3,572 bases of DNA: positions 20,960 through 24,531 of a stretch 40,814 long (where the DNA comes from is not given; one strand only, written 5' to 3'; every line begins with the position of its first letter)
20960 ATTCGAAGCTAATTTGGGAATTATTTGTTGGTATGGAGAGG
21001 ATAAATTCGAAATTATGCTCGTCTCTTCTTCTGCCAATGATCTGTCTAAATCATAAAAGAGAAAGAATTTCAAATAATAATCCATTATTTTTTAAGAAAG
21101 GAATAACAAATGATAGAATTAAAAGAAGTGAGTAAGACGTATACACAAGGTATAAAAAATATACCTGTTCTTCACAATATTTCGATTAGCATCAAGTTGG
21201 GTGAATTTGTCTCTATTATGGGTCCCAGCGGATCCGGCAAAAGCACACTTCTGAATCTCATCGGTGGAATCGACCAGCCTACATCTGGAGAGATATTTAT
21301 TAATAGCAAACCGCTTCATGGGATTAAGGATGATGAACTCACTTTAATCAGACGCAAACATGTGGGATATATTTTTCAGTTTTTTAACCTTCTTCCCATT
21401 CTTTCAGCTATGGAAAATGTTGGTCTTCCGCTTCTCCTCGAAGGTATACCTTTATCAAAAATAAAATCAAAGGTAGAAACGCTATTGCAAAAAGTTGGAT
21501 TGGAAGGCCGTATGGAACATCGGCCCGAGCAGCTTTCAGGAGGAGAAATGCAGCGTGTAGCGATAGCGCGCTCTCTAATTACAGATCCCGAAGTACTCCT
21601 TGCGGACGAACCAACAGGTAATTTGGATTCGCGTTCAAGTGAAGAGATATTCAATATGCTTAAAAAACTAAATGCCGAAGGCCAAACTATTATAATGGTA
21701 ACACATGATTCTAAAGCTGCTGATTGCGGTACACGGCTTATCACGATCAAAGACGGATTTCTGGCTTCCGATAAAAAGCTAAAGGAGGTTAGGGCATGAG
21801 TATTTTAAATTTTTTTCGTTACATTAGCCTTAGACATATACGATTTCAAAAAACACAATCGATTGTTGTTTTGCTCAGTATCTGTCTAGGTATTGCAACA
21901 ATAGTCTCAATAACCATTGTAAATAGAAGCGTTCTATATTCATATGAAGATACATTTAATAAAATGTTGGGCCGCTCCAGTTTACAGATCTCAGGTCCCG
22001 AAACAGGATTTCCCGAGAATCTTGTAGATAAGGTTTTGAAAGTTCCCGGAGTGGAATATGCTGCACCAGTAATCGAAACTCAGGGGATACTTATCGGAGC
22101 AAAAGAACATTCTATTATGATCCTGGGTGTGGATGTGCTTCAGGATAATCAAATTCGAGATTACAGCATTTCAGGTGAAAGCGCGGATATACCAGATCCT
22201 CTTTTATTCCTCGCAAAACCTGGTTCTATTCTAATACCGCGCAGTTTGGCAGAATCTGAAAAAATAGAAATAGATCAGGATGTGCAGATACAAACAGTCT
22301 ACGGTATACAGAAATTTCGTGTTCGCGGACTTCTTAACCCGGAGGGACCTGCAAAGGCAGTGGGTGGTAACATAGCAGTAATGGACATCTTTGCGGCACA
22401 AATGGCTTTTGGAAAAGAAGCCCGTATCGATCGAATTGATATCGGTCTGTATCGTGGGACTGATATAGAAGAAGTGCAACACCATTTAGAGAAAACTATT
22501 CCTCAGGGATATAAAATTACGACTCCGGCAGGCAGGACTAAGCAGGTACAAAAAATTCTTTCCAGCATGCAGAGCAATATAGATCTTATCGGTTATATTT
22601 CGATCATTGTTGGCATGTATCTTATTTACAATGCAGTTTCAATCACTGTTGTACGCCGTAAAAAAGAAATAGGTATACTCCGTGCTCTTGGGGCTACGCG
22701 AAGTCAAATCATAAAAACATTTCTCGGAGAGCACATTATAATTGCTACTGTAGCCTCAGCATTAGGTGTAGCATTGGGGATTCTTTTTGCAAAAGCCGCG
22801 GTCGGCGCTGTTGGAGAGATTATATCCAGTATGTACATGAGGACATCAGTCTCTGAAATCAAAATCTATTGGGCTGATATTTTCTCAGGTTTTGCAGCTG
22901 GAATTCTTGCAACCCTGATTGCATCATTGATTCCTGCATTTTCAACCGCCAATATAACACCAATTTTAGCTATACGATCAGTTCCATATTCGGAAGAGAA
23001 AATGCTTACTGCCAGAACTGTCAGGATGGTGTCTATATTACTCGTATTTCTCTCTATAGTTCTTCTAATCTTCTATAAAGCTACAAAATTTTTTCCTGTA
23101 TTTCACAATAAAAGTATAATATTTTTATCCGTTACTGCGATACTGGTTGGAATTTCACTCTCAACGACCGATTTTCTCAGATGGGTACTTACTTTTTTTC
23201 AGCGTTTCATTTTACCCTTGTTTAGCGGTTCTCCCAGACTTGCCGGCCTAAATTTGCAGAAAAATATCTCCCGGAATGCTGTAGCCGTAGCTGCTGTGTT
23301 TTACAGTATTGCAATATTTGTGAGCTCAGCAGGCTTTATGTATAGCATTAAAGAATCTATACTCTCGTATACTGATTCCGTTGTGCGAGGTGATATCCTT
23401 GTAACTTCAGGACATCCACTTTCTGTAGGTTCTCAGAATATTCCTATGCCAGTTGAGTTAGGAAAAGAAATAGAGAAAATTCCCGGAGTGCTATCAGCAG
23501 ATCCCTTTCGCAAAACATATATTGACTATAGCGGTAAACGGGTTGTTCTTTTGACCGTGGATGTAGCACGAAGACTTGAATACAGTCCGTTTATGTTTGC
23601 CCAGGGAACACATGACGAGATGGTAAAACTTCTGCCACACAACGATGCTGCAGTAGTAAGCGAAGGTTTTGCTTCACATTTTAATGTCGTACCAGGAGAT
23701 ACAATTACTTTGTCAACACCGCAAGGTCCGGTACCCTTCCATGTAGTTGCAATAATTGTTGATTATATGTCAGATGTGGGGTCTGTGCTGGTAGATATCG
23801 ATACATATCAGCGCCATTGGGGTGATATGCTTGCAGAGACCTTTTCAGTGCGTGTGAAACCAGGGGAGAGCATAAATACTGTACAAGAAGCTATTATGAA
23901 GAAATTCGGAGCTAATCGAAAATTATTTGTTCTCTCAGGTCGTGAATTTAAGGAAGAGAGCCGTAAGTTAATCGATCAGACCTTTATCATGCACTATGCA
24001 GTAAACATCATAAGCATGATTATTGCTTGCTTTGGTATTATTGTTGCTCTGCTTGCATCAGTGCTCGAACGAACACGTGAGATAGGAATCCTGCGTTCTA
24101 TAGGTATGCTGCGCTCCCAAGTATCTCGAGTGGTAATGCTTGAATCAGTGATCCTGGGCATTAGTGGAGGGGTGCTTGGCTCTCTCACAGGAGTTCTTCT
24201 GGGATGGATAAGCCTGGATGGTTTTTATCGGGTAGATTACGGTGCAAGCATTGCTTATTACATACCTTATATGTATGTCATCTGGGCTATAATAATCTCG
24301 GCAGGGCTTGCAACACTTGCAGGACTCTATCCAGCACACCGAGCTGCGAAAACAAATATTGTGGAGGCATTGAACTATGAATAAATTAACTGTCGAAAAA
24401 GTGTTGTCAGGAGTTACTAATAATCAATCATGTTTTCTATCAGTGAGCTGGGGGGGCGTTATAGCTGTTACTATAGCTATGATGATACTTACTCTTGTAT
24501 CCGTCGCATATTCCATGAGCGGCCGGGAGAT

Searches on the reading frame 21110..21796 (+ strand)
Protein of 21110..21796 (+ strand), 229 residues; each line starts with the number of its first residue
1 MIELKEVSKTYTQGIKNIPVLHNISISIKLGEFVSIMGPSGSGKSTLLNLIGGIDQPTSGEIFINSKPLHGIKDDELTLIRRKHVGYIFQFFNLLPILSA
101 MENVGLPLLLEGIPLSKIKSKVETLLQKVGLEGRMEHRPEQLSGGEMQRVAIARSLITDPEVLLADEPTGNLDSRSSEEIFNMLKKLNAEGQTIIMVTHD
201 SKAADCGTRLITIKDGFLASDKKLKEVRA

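Call 3: search_protein_families(library=pfam, proteins=[window:21110-21796:+], max_evalue=0.01)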
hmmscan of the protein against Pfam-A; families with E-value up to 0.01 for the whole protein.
window:21110-21796:+ (229 aa): 7 families
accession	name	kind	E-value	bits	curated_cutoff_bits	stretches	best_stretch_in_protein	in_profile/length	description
PF00005.33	ABC_tran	-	1e-36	127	25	1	21-169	1-136/137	ABC transporter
PF02463.25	SMC_N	-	7.2e-07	29.3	40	1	120-212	121-210/220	RecF/RecN/SMC N terminal domain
PF13304.12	AAA_21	-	8.3e-07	29.8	27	0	147-201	242-300/304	AAA domain, putative AbiEii toxin, Type IV TA system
PF13401.12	AAA_22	-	0.00016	22.5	27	1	32-188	6-108/130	AAA domain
PF13555.12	AAA_29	-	0.00056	20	27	1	25-48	16-39/61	P-loop containing region of AAA domain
PF03193.22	RsgA_GTPase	-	0.0021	18.3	30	1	32-56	107-131/174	RsgA GTPase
PF13481.12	AAA_25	-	0.0029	17.7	27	0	28-48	30-50/195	AAA domain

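Call 6: search_protein_families(library=ncbifam, proteins=[window:21110-21796:+], max_evalue=0.01)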
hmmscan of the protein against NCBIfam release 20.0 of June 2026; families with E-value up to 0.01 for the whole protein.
window:21110-21796:+ (229 aa): 193 families (the best 25 are shown)
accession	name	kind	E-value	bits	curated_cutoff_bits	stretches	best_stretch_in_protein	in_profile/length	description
NF038007.1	ABC_ATP_DarD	equivalog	3.8e-73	245.6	375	1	1-217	1-217/218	darobactin export ABC transporter ATP-binding protein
TIGR02211.1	LolD_lipo_ex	equivalog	8.8e-73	244.5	307.75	1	1-219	1-220/221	lipoprotein-releasing ABC transporter ATP-binding protein LolD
NF007826.0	PRK10535.1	equivalog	4e-69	233.5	966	1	2-226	5-229/648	macrolide ABC transporter ATP-binding protein/permease MacB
TIGR02673.1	FtsE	equivalog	5.1e-68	228.9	264.85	1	1-216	1-213/214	cell division ATP-binding protein FtsE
NF008639.0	PRK11629.1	equivalog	8.2e-67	225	360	1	3-222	8-228/234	lipoprotein-releasing ABC transporter ATP-binding protein LolD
TIGR03608.1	L_ocin_972_ABC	subfamily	3.2e-61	206.4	254.85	1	13-213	6-206/206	putative bacteriocin export ABC transporter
TIGR02982.1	heterocyst_DevA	subfamily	6.3e-61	205.8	295.8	1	2-218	2-219/220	ABC exporter ATP-binding subunit, DevA family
NF007879.0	PRK10584.1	equivalog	2.7e-60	203.9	336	1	2-219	7-225/228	putative ABC transporter ATP-binding protein YbbA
NF007027.0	PRK09493.1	equivalog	5.9e-54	182.9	379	1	1-224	1-220/240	glutamine ABC transporter ATP-binding protein GlnQ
NF040933.2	ABC_arch_GlcV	equivalog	6.7e-52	176.5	450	1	2-203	3-204/357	glucose ABC transporter ATP-binding protein GlcV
TIGR02314.1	ABC_MetN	equivalog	4.4e-51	173.9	499.7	1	1-204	1-204/343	methionine ABC transporter ATP-binding protein MetN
TIGR02315.1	ABC_phnC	equivalog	9.1e-50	169.3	266.1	1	1-227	1-233/243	phosphonate ABC transporter ATP-binding protein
TIGR04521.1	ECF_ATPase_2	equivalog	1.2e-47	162.3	330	1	2-227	1-232/279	energy-coupling factor transporter ATPase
NF043075.1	MMSYN1_0197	equivalog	2.7e-47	161.4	550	1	1-216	2-209/341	spermidine/putrescine ABC transporter ATP-binding protein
NF006987.0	PRK09452.1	equivalog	9e-47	159.5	482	1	1-225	17-233/378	spermidine/putrescine ABC transporter ATP-binding protein PotA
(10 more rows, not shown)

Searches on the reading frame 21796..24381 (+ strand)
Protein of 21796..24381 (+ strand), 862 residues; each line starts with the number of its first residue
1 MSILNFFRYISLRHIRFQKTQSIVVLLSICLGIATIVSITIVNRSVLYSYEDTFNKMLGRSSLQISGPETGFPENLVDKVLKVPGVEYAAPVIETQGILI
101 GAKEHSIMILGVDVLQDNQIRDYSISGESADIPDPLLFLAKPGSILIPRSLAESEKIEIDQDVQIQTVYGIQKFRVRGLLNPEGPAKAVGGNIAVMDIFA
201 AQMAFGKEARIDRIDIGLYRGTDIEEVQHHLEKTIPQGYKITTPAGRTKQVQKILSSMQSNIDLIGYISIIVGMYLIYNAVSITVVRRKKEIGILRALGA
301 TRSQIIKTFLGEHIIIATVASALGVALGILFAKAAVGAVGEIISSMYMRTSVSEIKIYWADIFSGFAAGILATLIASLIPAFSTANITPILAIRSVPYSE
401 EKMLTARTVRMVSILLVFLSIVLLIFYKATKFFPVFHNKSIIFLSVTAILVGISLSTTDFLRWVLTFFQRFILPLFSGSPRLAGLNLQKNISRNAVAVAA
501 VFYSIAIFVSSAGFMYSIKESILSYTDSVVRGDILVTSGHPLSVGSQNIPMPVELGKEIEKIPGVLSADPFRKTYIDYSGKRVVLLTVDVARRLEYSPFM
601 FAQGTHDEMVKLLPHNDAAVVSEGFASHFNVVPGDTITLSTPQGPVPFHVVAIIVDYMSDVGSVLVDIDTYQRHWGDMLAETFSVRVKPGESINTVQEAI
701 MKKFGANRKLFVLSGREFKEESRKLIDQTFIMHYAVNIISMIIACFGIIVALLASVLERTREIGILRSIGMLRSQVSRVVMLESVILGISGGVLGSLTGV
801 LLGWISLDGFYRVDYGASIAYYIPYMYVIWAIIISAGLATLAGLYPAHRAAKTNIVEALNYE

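Call 3: search_protein_families(library=pfam, proteins=[window:21796-24381:+], max_evalue=0.01)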
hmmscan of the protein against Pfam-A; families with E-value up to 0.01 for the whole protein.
window:21796-24381:+ (862 aa): 2 families
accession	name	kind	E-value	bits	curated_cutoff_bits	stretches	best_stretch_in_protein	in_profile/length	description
PF02687.27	FtsX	-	1.1e-38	132.4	25.5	2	265-389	3-120/120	FtsX-like permease C-terminal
PF12704.14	MacB_PCD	-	3.3e-25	90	27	2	496-700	3-204/207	MacB-like periplasmic core domain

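Call 6: search_protein_families(library=ncbifam, proteins=[window:21796-24381:+], max_evalue=0.01)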
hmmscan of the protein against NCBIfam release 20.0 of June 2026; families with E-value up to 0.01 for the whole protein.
window:21796-24381:+ (862 aa): 10 families
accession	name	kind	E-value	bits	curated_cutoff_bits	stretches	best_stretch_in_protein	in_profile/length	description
TIGR02212.1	lolCE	equivalog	7.7e-39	133.8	362.45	2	6-394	2-409/411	lipoprotein-releasing ABC transporter permease subunit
TIGR03434.1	ADOP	subfamily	1.2e-27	96.5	622.3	2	694-860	235-400/803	ADOP family duplicated permease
NF007826.0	PRK10535.1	equivalog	2.4e-22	79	966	2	723-861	515-647/648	macrolide ABC transporter ATP-binding protein/permease MacB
NF008076.0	PRK10814.1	exception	4.7e-21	75.3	473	2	740-862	272-399/399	lipoprotein-releasing ABC transporter permease subunit LolC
NF008357.0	PRK11146.1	exception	1.8e-17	63.3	439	2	9-390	8-408/414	lipoprotein-releasing ABC transporter permease subunit LolE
NF038346.1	FtsX_actino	exception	5.8e-15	55.4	250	2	677-841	129-296/308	permease-like cell division protein FtsX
TIGR02213.1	lolE_release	exception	6.1e-15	55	540.35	2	9-391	5-406/411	lipoprotein-releasing ABC transporter permease subunit LolE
NF038347.1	FtsX_Gpos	exception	2.4e-12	46.8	225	2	222-372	132-282/296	permease-like cell division protein FtsX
NF041854.1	ABC_perm_YbbP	equivalog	7.4e-06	24.1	999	1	248-328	673-752/806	putative ABC transporter permease subunit YbbP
TIGR00439.2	FtsX_Gneg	equivalog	0.00013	21.3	255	1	250-376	158-282/292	permease-like cell division protein FtsX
